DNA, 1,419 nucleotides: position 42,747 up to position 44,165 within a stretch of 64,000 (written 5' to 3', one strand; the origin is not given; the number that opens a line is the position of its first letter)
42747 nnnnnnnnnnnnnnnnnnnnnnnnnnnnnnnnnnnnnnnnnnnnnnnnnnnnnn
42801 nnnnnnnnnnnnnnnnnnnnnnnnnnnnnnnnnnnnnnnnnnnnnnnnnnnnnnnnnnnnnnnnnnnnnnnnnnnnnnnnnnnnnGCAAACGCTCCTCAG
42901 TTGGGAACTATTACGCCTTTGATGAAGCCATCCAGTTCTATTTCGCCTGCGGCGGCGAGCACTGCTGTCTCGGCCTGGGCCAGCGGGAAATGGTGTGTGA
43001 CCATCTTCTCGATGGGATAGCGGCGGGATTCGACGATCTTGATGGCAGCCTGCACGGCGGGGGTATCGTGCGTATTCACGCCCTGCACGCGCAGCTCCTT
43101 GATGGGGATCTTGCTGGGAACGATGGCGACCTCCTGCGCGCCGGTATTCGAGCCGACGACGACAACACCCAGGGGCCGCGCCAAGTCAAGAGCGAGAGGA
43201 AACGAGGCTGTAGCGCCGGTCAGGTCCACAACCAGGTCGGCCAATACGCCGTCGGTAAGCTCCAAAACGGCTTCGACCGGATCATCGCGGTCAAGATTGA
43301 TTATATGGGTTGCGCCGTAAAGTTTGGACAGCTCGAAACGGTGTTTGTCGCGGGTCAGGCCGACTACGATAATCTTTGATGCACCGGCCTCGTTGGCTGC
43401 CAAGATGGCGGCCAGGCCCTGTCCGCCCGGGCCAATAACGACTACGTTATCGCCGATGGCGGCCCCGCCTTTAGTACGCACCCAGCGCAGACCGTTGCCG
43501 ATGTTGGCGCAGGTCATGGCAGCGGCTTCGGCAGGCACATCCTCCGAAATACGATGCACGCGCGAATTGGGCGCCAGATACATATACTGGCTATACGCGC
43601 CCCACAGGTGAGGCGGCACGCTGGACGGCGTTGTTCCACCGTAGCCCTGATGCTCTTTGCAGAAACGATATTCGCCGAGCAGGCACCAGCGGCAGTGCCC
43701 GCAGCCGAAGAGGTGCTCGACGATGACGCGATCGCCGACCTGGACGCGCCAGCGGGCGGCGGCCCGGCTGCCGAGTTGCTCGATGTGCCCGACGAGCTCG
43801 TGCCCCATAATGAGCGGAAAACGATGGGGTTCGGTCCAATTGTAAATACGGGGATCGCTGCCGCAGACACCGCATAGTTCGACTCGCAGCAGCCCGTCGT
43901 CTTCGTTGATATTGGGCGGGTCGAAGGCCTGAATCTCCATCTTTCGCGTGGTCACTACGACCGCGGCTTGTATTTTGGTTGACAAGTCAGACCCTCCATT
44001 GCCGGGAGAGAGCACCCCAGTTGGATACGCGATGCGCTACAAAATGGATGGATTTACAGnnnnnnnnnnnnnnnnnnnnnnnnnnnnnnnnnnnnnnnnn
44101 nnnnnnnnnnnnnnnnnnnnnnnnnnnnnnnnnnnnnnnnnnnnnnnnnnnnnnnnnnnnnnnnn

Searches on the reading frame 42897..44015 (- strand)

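Call 31: search_protein_families(library=pfam, proteins=[window:42897-44015:-], max_evalue=0.0001)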
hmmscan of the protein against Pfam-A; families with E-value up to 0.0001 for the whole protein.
window:42897-44015:- (372 aa): 3 families
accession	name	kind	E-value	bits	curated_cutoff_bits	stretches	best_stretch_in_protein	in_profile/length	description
PF08240.17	ADH_N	-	2.2e-22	79.7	23.5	1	39-156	3-102/104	Alcohol dehydrogenase GroES-like domain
PF00107.32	ADH_zinc_N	-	1.4e-19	70.8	31.8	1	200-328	3-127/129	Zinc-binding dehydrogenase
PF16912.11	Glu_dehyd_C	-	1.7e-05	24.9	34.9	1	190-354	33-200/211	Glucose dehydrogenase C-terminus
